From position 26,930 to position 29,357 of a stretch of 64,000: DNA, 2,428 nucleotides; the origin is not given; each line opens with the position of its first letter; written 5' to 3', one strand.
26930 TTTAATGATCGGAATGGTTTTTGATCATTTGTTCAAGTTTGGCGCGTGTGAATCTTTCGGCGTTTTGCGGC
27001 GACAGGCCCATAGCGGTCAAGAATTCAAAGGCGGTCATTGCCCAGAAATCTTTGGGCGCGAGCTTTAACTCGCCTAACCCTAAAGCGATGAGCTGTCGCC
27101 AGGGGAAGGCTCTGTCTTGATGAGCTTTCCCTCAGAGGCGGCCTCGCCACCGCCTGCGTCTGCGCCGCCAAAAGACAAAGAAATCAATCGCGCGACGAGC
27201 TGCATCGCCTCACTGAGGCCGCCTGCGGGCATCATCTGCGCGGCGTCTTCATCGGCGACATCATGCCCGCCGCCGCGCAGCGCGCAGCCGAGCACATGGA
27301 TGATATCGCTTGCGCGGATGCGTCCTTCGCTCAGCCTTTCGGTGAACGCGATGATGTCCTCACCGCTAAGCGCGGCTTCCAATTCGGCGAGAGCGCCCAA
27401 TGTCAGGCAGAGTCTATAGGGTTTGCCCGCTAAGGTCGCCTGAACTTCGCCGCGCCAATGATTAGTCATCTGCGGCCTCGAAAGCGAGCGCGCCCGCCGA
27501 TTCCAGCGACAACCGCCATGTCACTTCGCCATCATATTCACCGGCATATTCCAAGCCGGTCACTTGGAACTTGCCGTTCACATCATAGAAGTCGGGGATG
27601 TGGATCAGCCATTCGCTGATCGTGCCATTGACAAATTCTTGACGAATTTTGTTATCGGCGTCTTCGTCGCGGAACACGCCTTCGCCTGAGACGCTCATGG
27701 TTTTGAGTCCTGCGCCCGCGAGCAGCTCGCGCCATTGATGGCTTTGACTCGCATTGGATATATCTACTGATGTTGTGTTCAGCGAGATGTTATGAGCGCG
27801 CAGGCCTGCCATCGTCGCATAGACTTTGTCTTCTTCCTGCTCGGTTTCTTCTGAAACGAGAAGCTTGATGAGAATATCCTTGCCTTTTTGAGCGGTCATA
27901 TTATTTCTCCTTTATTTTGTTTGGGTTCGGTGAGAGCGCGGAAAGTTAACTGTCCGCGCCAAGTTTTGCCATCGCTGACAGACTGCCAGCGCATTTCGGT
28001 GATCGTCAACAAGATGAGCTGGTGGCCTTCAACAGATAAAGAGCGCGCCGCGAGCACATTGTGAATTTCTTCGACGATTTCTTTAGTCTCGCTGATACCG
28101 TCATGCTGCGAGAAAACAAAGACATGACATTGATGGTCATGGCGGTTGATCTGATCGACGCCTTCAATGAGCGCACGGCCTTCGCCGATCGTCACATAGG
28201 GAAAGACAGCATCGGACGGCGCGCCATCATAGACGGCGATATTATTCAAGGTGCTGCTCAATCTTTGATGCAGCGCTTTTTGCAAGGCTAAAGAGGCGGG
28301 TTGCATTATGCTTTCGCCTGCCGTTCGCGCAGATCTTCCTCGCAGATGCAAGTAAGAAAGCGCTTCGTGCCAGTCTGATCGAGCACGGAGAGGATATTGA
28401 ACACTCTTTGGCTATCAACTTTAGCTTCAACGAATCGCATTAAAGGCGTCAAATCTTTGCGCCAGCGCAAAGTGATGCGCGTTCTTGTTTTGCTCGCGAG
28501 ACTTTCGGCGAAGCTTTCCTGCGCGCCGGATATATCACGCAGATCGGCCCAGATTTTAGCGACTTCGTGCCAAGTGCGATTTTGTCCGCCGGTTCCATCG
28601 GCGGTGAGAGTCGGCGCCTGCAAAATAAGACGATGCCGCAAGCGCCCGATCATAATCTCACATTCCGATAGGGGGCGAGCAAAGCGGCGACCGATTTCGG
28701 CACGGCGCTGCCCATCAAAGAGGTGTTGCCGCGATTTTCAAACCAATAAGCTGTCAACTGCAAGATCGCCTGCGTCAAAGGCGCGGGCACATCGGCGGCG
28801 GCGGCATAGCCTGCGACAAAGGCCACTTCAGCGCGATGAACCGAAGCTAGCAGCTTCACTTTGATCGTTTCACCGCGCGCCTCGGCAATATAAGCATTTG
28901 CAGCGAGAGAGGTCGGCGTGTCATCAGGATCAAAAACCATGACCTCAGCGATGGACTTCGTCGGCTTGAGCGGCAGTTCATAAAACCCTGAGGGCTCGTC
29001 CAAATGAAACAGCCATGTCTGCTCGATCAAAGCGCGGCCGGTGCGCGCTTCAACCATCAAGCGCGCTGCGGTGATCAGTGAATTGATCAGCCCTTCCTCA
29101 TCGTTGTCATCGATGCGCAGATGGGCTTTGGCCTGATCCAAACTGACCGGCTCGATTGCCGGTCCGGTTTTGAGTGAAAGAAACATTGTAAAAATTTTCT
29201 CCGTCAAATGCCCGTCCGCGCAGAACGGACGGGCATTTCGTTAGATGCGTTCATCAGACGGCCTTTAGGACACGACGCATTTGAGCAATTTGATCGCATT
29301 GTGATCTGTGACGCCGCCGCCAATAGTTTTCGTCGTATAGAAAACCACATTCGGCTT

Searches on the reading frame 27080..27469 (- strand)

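Call 36: search_protein_families(library=pfam, proteins=[window:27080-27469:-], max_evalue=0.0001)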
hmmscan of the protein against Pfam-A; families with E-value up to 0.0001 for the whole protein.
window:27080-27469:- (129 aa): 1 family
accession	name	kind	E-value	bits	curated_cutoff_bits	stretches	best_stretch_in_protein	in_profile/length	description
PF11836.14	Phage_TAC_11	-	3.8e-24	85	27.8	1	6-102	1-96/96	Phage tail tube protein, GTA-gp10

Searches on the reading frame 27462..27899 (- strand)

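Call 36: search_protein_families(library=pfam, proteins=[window:27462-27899:-], max_evalue=0.0001)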
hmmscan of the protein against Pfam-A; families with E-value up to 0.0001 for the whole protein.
window:27462-27899:- (145 aa): 1 family
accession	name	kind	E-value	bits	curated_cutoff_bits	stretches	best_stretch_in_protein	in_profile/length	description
PF06199.17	Phage_tail_2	-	3e-36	124.8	23.8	1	3-140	1-132/132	Phage tail tube protein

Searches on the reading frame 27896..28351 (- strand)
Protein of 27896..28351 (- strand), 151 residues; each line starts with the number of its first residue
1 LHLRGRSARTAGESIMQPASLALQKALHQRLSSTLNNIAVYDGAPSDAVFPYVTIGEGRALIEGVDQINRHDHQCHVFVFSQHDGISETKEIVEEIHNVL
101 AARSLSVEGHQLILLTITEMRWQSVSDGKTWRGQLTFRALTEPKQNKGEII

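Call 36: search_protein_families(library=pfam, proteins=[window:27896-28351:-], max_evalue=0.0001)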
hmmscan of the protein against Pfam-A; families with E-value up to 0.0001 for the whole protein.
window:27896-28351:- (151 aa): 1 family
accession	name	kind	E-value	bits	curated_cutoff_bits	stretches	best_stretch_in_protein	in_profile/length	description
PF11367.14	Tail_completion_gp17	-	2.4e-17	63.6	24.5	1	30-142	12-124/124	Tail completion protein gp17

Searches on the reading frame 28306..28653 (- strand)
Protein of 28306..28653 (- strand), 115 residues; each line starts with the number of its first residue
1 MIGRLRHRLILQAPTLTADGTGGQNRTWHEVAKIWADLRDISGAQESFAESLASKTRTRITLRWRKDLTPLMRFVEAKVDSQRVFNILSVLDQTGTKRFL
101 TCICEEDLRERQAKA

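Call 36: search_protein_families(library=pfam, proteins=[window:28306-28653:-], max_evalue=0.0001)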
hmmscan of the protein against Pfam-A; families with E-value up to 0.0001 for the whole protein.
window:28306-28653:- (115 aa): 1 family
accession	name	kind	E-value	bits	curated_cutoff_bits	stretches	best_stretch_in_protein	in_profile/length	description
PF05521.18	Phage_HCP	-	1.5e-25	90.2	25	1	2-106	3-105/106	Phage head completion protein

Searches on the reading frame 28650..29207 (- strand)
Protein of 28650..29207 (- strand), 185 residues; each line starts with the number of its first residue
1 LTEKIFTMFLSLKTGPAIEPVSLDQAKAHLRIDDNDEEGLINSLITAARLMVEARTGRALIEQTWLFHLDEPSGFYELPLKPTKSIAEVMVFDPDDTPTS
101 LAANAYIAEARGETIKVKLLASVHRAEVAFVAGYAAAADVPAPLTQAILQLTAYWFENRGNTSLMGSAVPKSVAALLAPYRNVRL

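Call 36: search_protein_families(library=pfam, proteins=[window:28650-29207:-], max_evalue=0.0001)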
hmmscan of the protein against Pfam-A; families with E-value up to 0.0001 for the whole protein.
window:28650-29207:- (185 aa): 1 family
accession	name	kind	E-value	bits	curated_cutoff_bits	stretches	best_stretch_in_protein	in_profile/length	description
PF05135.19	Phage_connect_1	-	8.2e-14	52.3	21.2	1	22-89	3-60/101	Phage gp6-like head-tail connector protein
